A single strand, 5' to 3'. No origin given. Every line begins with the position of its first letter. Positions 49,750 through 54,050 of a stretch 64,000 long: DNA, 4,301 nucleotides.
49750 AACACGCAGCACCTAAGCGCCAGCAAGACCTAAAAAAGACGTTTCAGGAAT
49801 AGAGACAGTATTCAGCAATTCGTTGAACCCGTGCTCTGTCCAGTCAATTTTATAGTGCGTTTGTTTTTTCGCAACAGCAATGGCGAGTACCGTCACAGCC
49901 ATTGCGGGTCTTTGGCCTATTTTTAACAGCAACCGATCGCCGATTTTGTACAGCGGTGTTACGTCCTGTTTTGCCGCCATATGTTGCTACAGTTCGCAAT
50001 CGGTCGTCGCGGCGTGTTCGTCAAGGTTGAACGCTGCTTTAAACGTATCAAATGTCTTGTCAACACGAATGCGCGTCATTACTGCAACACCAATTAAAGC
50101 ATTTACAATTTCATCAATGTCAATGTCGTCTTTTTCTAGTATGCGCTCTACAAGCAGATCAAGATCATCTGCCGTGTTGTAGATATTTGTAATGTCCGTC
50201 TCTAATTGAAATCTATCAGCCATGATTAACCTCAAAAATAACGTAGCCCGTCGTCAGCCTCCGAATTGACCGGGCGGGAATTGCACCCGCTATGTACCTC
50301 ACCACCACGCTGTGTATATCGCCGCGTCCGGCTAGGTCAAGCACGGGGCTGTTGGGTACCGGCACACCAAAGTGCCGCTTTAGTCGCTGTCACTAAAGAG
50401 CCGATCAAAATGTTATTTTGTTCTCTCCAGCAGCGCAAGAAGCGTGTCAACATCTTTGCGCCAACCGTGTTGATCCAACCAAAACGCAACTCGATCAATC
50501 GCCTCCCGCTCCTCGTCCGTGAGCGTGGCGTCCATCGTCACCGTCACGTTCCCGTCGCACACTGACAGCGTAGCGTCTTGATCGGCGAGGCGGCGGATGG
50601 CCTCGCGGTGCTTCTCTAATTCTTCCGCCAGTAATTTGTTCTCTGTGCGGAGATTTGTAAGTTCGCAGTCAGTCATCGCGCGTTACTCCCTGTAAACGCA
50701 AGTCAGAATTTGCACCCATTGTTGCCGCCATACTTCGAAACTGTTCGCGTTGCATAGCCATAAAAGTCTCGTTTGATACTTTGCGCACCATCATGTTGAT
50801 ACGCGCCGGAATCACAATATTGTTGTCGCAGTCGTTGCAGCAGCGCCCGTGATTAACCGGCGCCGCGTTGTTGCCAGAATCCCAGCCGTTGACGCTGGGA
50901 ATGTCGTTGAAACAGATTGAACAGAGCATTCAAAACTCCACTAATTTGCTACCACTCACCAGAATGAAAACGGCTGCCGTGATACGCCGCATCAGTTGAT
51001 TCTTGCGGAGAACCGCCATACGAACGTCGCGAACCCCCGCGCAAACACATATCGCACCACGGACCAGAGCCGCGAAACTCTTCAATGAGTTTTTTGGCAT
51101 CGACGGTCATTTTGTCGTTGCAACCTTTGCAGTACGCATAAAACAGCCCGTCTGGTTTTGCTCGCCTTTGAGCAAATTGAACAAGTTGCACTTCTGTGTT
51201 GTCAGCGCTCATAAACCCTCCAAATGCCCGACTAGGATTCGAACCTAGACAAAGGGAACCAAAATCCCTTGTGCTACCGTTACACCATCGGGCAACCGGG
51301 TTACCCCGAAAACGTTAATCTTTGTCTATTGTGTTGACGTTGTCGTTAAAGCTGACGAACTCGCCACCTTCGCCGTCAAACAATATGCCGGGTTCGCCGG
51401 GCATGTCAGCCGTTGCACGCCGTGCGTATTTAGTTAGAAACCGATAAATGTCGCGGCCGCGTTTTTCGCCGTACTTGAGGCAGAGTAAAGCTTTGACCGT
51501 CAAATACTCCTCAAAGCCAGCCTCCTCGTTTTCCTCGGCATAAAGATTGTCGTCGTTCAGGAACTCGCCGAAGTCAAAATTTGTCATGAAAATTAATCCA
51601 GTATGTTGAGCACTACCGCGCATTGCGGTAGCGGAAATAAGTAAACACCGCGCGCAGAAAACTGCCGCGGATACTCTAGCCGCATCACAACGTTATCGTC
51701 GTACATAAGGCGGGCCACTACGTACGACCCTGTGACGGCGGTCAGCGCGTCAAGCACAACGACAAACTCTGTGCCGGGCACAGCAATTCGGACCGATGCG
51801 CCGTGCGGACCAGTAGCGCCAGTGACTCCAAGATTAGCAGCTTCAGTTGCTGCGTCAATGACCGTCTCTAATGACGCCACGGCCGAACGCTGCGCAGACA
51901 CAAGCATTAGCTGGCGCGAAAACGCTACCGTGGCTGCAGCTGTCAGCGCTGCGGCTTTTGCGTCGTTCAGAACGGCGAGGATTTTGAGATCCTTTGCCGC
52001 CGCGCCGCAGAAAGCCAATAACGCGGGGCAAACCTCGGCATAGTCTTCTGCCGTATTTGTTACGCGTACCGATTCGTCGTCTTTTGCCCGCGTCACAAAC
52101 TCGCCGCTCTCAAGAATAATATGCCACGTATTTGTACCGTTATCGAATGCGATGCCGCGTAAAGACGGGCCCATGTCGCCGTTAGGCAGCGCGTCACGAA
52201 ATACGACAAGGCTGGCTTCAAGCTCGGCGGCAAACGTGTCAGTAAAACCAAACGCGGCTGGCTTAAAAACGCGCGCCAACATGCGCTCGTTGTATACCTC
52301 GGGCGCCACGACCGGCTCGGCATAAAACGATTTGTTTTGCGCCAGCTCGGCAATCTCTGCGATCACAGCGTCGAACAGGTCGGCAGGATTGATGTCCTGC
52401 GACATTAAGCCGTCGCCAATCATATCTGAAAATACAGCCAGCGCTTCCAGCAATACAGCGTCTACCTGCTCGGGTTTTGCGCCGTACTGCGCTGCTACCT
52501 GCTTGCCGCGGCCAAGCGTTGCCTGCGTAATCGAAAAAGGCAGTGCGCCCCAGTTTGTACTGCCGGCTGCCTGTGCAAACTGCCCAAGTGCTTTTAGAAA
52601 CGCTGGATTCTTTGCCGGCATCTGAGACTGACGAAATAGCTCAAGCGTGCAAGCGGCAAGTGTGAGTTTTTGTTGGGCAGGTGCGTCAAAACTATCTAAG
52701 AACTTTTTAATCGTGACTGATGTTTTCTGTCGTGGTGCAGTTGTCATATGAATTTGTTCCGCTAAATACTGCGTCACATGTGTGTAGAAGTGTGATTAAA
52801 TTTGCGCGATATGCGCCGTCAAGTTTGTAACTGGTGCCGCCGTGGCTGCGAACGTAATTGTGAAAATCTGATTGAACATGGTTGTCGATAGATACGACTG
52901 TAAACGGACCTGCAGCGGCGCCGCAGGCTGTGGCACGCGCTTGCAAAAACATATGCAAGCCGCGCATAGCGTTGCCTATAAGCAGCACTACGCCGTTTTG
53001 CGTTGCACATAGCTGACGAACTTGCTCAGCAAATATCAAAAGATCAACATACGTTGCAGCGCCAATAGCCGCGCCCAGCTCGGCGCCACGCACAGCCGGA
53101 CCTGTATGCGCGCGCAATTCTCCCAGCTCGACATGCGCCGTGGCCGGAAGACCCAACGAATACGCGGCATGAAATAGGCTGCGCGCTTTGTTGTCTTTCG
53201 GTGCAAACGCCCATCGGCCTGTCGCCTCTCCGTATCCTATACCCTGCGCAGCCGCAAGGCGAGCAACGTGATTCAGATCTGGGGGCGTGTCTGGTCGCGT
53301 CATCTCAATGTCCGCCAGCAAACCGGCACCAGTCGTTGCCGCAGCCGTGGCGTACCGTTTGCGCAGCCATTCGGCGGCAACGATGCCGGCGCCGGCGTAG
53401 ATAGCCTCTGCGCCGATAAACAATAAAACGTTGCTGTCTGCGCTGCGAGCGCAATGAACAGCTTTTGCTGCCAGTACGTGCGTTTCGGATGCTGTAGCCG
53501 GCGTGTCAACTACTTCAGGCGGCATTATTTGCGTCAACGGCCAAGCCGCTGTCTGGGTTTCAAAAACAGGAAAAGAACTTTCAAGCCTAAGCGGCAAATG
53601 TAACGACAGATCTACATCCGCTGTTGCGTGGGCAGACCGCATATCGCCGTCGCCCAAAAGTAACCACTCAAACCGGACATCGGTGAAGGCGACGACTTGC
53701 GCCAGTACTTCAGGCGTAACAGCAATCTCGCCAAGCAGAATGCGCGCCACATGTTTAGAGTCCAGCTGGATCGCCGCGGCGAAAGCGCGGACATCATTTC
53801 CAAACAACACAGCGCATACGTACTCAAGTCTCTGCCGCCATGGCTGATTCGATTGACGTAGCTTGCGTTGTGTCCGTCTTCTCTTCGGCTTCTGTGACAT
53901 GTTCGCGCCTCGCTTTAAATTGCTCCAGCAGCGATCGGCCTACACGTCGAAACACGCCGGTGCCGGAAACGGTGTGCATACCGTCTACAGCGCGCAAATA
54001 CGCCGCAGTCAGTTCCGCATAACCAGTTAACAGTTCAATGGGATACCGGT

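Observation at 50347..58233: Two tRNA-like elements 8 kb apart are mutually complementary at two sites with identical 31-nt spacing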

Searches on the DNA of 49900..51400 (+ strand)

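Call 7: search_rna_families(source=window, start=50150, end=51400, threshold=evalue, max_evalue=10, show_alignments=3)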
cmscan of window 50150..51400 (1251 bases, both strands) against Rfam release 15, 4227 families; matches with E-value up to 10: 3.
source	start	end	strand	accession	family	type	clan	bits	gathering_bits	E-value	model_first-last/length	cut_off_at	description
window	51224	51294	-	RF00005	tRNA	Gene; tRNA;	CL00001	62.2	29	8.8e-13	1-71/71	no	tRNA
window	51268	51308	-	RF01840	ovine_lenti_FSE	Cis-reg; frameshift_element;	-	17.1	45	1.8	1-54/54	no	ribosomal frameshift element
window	50832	50913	-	RF02791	CcsR1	Gene; sRNA;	-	14.2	65.3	2.3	1-83/83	no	Conserved CCUCCUCCC motif stress-induced RNA 1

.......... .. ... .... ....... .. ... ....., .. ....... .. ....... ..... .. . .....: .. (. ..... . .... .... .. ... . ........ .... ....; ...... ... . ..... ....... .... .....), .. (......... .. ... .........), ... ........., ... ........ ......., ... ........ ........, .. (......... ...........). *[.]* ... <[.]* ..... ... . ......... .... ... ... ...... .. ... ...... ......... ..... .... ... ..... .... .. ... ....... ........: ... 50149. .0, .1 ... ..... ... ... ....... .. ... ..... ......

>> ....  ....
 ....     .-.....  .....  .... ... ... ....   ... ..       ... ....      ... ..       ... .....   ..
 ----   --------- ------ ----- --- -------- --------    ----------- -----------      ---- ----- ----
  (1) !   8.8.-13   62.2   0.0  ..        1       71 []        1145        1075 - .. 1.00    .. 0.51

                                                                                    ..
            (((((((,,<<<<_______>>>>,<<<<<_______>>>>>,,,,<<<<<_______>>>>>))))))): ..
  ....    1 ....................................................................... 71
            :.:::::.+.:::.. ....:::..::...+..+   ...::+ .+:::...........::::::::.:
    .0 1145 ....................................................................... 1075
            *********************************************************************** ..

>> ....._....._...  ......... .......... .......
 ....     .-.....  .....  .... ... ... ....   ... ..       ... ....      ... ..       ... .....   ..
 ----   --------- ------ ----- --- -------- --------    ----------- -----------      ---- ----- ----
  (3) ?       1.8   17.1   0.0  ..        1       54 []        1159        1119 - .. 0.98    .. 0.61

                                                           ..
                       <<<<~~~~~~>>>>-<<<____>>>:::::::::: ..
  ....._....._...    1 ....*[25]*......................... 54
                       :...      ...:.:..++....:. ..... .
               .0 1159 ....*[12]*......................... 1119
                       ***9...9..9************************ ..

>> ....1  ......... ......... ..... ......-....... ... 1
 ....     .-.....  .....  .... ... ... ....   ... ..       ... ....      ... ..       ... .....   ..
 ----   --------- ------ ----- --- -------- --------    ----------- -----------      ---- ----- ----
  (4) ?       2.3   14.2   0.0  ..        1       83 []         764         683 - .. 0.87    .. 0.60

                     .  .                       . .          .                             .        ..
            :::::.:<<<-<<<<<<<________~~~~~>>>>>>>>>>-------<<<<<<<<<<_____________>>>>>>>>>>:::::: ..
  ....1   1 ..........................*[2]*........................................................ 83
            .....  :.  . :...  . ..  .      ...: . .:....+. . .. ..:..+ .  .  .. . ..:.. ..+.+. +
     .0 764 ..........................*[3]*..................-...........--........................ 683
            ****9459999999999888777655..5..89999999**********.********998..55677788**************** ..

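Call 17: search_dna_similar(query=window:49900-51400:+, collection=phages, mode=distant)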
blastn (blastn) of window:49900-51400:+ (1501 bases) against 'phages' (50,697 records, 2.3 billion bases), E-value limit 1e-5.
Records with a match: 5; places in all: 5; records where one place covers at least 80% of the query: 0.
Best place of each record, by identity: 80-90% 4; 60-80% 1.
By first word of the organism name: crAssphage 2; bajarodcaudo 1; Rhodococcus 1; uncultured 1.
By host as written in the record: - 4; Rhodococcus equi NRRL B-16538 1.
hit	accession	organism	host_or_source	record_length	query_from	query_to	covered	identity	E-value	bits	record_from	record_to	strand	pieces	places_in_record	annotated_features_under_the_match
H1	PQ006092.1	bajarodcaudo virus 1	Chaetodipus spinatus feces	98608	1326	1395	5%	82.9%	3e-10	73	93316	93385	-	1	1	none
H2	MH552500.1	crAssphage sp. isolate ctcc615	mouse tissue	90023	1328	1396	5%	82.6%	9e-10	72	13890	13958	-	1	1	none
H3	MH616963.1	crAssphage sp. isolate ctbg_1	house mouse tissue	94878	1326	1396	5%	78.9%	2e-6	62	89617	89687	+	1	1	none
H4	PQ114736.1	Rhodococcus phage Dorin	Rhodococcus equi NRRL B-16538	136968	1335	1393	4%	86.7%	3e-9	70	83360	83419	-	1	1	130: tRNA-Gln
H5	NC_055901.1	uncultured phage cr130_1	Rhesus macaque feces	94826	1332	1389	4%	87.9%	3e-10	74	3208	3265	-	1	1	tRNA-Gln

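Call 51: build_rna_model(alignment_id=A7, structure=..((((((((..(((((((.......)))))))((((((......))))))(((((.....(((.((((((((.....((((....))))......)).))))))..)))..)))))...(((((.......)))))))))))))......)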
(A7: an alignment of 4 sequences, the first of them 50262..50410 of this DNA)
Model R2 built from alignment A7 (4 sequences, 151 columns); structure: as given.
model positions 149; base pairs 46; branch points 3; effective number of sequences 0.7; information 0.591 bits per position. Calibrated on 0.2 Mb of random sequence (short: E-values are rough).
structure used (alignment columns):
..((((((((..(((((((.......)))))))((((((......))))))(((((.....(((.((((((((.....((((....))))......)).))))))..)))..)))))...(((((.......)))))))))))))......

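Call 94: search_with_rna_model(model_id=R2, sources=[L234, L235, L236, L237, L238, L239, L240, L241], max_evalue=0.1)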
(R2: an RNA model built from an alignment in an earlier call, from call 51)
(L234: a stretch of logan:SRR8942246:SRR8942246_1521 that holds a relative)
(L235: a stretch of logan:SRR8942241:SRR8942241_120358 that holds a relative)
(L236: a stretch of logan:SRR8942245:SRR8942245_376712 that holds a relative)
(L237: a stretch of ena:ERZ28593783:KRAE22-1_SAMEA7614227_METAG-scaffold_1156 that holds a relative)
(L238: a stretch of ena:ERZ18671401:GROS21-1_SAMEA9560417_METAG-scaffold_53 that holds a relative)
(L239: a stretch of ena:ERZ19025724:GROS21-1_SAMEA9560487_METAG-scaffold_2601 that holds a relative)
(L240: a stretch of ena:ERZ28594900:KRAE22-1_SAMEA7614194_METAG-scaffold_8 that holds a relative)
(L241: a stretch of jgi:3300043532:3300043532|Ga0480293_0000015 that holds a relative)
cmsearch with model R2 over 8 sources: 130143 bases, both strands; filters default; matches with E-value up to 0.1: 1.
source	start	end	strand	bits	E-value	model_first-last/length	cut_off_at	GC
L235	13242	13389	+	176.1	1.5e-47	1-149/149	no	0.6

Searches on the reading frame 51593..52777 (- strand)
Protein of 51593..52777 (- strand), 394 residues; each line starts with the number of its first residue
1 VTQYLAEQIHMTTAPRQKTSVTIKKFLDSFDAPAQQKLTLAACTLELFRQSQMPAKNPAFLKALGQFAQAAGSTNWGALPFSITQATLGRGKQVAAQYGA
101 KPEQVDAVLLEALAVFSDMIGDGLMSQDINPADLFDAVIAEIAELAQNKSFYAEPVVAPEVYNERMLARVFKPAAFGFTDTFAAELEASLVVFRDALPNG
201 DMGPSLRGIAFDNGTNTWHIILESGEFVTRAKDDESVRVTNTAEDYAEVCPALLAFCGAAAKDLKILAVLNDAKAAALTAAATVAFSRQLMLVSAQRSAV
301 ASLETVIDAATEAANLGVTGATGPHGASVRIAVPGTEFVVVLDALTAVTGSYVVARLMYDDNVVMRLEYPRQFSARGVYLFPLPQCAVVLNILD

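Call 11: search_protein_families(library=pfam, proteins=[window:51593-52777:-], max_evalue=0.01)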
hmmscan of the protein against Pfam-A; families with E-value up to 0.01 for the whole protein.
window:51593-52777:- (394 aa): 1 family
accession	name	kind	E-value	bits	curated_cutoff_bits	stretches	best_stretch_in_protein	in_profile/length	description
PF22318.1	DUF6971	-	0.0084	16.6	27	0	247-297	26-75/89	Domain of unknown function (DUF6971)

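Call 19: search_protein_families(library=phrogs, proteins=[window:51593-52777:-], max_evalue=0.001)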
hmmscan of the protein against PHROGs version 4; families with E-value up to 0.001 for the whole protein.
window:51593-52777:- (394 aa): 0 families

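Call 110: find_homologous_proteins(query=window:51593-52777:-, max_evalue=1e-40)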
Query window:51593-52777:- (394 aa): 32 proteins with E <= 1e-40 among 8000 candidates.
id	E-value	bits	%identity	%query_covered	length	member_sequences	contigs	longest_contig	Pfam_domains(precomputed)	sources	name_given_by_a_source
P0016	2.6e-243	824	100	97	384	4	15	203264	-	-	-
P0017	1.3e-138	480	61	97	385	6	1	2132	-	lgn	-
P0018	2.9e-128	446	57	96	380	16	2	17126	-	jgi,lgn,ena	jgi:hypothetical protein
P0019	7.8e-120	418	56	96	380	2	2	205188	-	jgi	jgi:hypothetical protein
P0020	2.1e-119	417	56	96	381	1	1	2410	-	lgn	-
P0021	2.4e-118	413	54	96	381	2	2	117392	-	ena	-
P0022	6.4e-118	412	55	96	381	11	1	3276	-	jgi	jgi:hypothetical protein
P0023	4.5e-117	409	56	90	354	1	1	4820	-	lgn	-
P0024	7.1e-116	405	54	95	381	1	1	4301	-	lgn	-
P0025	5.6e-115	402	53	96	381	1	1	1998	-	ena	-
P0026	1.1e-114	401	54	96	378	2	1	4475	-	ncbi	-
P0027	1.3e-114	401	53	95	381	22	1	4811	-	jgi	-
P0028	1.4e-114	401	55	96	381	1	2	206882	-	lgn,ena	-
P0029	1.7e-114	401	53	96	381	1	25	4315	-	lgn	-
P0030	1.7e-114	401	53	95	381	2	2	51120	-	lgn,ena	-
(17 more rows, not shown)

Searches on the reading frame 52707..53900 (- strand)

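Call 11: search_protein_families(library=pfam, proteins=[window:52707-53900:-], max_evalue=0.01)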
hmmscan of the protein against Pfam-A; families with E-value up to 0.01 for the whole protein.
window:52707-53900:- (397 aa): 0 families

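Call 19: search_protein_families(library=phrogs, proteins=[window:52707-53900:-], max_evalue=0.001)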
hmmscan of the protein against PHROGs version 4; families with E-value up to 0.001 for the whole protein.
window:52707-53900:- (397 aa): 3 families
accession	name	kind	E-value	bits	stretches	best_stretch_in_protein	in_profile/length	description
phrog_2328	-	transcription regulation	0.00057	20.7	0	19-88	14-82/128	transcriptional repressor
phrog_3642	-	DNA, RNA and nucleotide metabolism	0.0007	20.5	0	38-78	25-66/79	HTH DNA binding protein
phrog_4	-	transcription regulation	0.00094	19.2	0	19-122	131-227/400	transcriptional repressor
